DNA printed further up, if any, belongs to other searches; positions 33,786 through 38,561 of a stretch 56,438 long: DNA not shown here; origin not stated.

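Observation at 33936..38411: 1491-aa triple-module flavoprotein: HdrA with a GltD/NfnB module inserted in place of its inserted ferredoxin domain, fused to a second HdrA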

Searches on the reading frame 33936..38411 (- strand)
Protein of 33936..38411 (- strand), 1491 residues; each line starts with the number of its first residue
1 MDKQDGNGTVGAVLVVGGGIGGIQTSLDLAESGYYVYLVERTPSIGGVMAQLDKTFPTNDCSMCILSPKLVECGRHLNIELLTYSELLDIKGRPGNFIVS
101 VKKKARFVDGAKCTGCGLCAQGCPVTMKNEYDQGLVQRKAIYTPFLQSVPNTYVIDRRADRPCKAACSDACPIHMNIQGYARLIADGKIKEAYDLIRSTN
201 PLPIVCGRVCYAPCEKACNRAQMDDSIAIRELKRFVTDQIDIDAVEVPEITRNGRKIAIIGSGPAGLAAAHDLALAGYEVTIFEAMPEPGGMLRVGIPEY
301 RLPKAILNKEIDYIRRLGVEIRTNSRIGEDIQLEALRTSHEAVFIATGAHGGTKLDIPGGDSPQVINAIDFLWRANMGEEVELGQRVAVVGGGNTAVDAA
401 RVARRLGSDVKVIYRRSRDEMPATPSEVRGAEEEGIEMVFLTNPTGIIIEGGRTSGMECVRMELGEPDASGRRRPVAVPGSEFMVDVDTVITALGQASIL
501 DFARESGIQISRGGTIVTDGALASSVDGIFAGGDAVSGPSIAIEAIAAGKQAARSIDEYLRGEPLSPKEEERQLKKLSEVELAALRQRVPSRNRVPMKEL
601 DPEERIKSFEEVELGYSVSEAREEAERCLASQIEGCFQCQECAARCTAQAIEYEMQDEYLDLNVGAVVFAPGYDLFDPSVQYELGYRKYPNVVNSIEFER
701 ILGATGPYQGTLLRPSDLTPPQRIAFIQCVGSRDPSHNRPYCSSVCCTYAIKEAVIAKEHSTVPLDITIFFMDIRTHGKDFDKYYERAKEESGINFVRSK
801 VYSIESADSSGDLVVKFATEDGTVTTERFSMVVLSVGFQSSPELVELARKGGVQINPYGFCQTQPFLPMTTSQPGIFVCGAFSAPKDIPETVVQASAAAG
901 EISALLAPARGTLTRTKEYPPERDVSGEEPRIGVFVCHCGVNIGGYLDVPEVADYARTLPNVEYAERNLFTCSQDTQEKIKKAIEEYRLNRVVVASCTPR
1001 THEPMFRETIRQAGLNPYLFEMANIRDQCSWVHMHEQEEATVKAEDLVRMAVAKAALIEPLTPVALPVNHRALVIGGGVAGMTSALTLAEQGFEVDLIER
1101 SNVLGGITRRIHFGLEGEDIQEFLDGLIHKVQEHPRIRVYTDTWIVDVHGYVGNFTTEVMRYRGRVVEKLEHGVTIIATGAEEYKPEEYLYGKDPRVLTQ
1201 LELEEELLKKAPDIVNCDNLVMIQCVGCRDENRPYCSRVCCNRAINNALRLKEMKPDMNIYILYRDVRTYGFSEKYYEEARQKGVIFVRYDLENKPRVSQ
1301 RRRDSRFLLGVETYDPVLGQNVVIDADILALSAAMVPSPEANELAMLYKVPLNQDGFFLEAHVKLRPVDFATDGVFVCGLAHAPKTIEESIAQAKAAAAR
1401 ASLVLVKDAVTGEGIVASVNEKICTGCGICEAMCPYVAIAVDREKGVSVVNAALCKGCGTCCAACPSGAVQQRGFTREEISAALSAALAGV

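Call 5: search_protein_families(library=pfam, proteins=[window:33936-38411:-], max_evalue=0.01)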
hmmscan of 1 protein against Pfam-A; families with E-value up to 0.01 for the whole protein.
window:33936-38411:- (1491 aa): 28 families (the best 25 are shown)
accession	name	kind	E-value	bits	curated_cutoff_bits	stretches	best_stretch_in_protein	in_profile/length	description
PF07992.20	Pyr_redox_2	-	2.4e-63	214.7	26.1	3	256-549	2-291/291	Pyridine nucleotide-disulphide oxidoreductase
PF13450.12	NAD_binding_8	-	6.8e-24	84.4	21.9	3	259-292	1-34/68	NAD(P)-binding Rossmann-like domain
PF00070.33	Pyr_redox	-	1.2e-20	74.2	22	2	386-448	1-67/82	Pyridine nucleotide-disulphide oxidoreductase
PF01266.30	DAO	-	1.6e-20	74.4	27.9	2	1072-1108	2-39/353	FAD dependent oxidoreductase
PF12831.13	FAD_oxidored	-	2e-20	74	27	3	1073-1107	3-37/416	FAD dependent oxidoreductase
PF14691.11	Fer4_20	-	6.9e-20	71.4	25.8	1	163-240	27-108/113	Dihydroprymidine dehydrogenase domain II, 4Fe-4S cluster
PF13738.12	Pyr_redox_3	-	9.8e-20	71.4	30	1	341-446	126-225/305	Pyridine nucleotide-disulphide oxidoreductase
PF00890.30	FAD_binding_2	-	4.5e-13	49.6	20.4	3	1072-1106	2-36/414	FAD binding domain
PF03486.20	HI0933_like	-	4.3e-12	46.4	50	2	256-292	2-38/244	HI0933-like protein Rossmann domain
PF01134.28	GIDA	-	3.6e-10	39.9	22.1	0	1073-1099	3-29/391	Glucose inhibited division protein A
PF01494.25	FAD_binding_3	-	3.7e-10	40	22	2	257-288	4-35/349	FAD binding domain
PF13187.11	Fer4_9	-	1.2e-09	38.5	27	1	1424-1469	2-51/52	4Fe-4S dicluster domain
PF01262.27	AlaDh_PNT_C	-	3.1e-09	37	23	0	386-416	30-60/214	Alanine dehydrogenase/PNT, C-terminal domain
PF13237.11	Fer4_10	-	4.2e-09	36.6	25.5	2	1419-1466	4-53/53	4Fe-4S dicluster domain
PF01946.23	Thi4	-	8e-08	32.2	26.2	1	256-296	19-60/235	Thi4 family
PF12838.12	Fer4_7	-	3.2e-07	31.1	27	1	1424-1469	2-52/52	4Fe-4S dicluster domain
PF14697.11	Fer4_21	-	9.2e-07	29.3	35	2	1417-1469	1-56/59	4Fe-4S dicluster domain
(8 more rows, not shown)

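Call 6: search_protein_families(library=ncbifam, proteins=[window:33936-38411:-], max_evalue=0.01)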
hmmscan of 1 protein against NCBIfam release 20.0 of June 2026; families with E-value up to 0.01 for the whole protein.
window:33936-38411:- (1491 aa): 202 families (the best 25 are shown)
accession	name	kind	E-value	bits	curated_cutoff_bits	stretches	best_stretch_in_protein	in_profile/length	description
NF040770.1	hetero_SS_HdrA2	exception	8.4e-298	989.8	1100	4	931-1163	1-234/777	CoB-CoM heterodisulfide reductase HdrA2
NF041778.1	hetero_SS_HdrA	equivalog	4.5e-215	715.9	1400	4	1169-1485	325-648/771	ferredoxin:CoB-CoM heterodisulfide reductase subunit HdrA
NF041891.1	hdrA_Methbact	equivalog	1.5e-206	688.1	1300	4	1169-1488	312-636/762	ferredoxin:CoB-CoM heterodisulfide reductase subunit HdrA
NF009410.0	PRK12771.1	subfamily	9.7e-168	559.2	516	3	165-664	48-542/566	NAD(P)-binding protein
NF009454.0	PRK12814.1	equivalog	2.1e-145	485.7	916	1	77-650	30-588/657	putative NADPH-dependent glutamate synthase small subunit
NF009414.0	PRK12778.1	equivalog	5.5e-131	438.2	1103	2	164-561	336-750/752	bifunctional dihydroorotate dehydrogenase B NAD binding subunit/NADPH-dependent glutamate synthase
TIGR01316.1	gltA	equivalog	1.7e-121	406.2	471.75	2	163-560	34-449/449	NADPH-dependent glutamate synthase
NF010590.0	PRK13984.1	equivalog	4.7e-111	371.8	946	2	165-563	196-609/611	putative oxidoreductase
TIGR03315.1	Se_ygfK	equivalog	6.3e-100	335.1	835.3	1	165-648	445-899/1012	putative selenate reductase subunit YgfK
TIGR01318.1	gltD_gamma_fam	subfamily_domain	1.5e-97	327.1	482.95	1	154-561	38-466/467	glutamate synthase, small subunit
NF009413.0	PRK12775.1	equivalog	5.2e-91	305.9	1895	2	162-563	336-757/1006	putative trifunctional 2-polyprenylphenol hydroxylase/glutamate synthase subunit beta/ferritin domain-containing protein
NF009408.0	PRK12769.1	equivalog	8e-85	285.3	1003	1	140-561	210-652/659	formate-dependent uric acid utilization protein AegA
NF009409.0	PRK12770.1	subfamily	1.3e-82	277.8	343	1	251-563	15-353/360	putative glutamate synthase subunit beta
NF009451.0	PRK12809.1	equivalog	8e-81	272.2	1154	1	141-556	194-630/639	formate-dependent uric acid utilization protein YgfT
NF009415.0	PRK12779.1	equivalog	1.5e-77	261.4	1519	1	165-588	208-652/944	putative bifunctional glutamate synthase subunit beta/2-polyprenylphenol hydroxylase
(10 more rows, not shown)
